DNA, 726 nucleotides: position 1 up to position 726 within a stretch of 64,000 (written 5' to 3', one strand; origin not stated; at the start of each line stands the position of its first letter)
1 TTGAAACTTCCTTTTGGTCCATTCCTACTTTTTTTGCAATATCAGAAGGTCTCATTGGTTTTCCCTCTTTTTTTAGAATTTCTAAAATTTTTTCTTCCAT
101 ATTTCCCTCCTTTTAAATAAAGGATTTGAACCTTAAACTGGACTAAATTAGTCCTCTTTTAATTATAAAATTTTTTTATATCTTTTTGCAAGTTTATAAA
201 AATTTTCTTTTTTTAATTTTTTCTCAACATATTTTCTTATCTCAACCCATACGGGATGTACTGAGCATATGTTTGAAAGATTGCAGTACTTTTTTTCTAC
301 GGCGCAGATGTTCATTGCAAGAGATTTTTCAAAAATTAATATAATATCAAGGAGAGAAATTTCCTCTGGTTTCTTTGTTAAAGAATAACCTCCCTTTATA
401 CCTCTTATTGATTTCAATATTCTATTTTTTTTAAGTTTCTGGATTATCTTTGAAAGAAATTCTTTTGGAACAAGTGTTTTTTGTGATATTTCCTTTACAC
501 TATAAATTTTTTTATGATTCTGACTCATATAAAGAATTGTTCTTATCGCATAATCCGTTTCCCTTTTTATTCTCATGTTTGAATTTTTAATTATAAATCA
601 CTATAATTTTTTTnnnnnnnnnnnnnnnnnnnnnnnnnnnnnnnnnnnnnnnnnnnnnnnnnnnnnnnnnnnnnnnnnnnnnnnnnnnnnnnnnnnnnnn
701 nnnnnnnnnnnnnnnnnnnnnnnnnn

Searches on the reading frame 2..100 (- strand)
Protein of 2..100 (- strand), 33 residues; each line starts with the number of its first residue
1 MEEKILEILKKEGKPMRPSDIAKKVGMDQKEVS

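Call 14: search_protein_families(library=pfam, proteins=[window:2-100:-], max_evalue=0.01)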
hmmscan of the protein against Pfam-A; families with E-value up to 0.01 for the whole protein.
window:2-100:- (33 aa): 6 families
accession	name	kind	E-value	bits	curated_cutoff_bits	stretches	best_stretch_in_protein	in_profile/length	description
PF21476.4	PF0610-like_N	-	0.00025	21.6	33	1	3-32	4-31/50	PF0610-like, N-terminal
PF01022.26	HTH_5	-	0.0018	18.5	22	1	4-33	6-33/47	Bacterial regulatory protein, arsR family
PF13412.12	HTH_24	-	0.0018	18.3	21.9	1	3-30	6-32/48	Winged helix-turn-helix DNA-binding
PF09339.16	HTH_IclR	-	0.003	17.8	22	1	5-28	8-31/52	IclR helix-turn-helix domain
PF05066.19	HARE-HTH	-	0.0032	18.3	25.9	1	3-25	5-27/71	HB1, ASXL, restriction endonuclease HTH domain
PF08100.18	Dimerisation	-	0.0095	16.2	25.6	1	4-29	29-54/93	O-methyltransferase dimerisation domain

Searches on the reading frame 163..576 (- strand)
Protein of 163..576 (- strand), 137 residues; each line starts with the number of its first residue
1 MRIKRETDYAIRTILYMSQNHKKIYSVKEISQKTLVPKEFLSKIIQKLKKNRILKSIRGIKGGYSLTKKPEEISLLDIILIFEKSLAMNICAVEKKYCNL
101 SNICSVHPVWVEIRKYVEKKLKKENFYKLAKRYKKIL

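Call 42: search_protein_families(library=ncbifam, proteins=[window:163-576:-], max_evalue=0.001)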
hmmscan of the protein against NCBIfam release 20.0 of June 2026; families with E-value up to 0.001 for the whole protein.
window:163-576:- (137 aa): 8 families
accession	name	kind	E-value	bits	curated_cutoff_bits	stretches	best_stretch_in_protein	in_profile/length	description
TIGR00738.1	rrf2_super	superfamily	4.1e-34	117.3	73.3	1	1-126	1-127/132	Rrf2 family transcriptional regulator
TIGR02944.1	suf_reg_Xantho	equivalog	1.3e-27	96.7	110.65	1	1-128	2-129/130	SUF system Fe-S cluster assembly regulator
NF008886.0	PRK11920.1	equivalog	5.6e-22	78.1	193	1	1-108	1-109/153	iron-responsive transcriptional regulator RirA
TIGR02010.1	IscR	equivalog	1.8e-19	69.9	207.55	1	1-123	1-123/135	Fe-S cluster assembly transcriptional regulator IscR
NF047409.1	Cys_reg_CymR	equivalog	9e-16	58.3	195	1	1-132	1-126/139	cysteine metabolism transcriptional regulator CymR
NF008240.0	PRK11014.1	equivalog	2.1e-13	50.5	182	1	3-128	3-126/141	nitric oxide-sensing transcriptional repressor NsrR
NF008110.0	PRK10857.1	equivalog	3.9e-11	43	275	1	1-122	1-122/164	Fe-S cluster assembly transcriptional regulator IscR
NF041852.1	trans_reg_HypR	equivalog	2.5e-08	34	180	1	8-86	6-84/139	redox-sensitive transcriptional regulator HypR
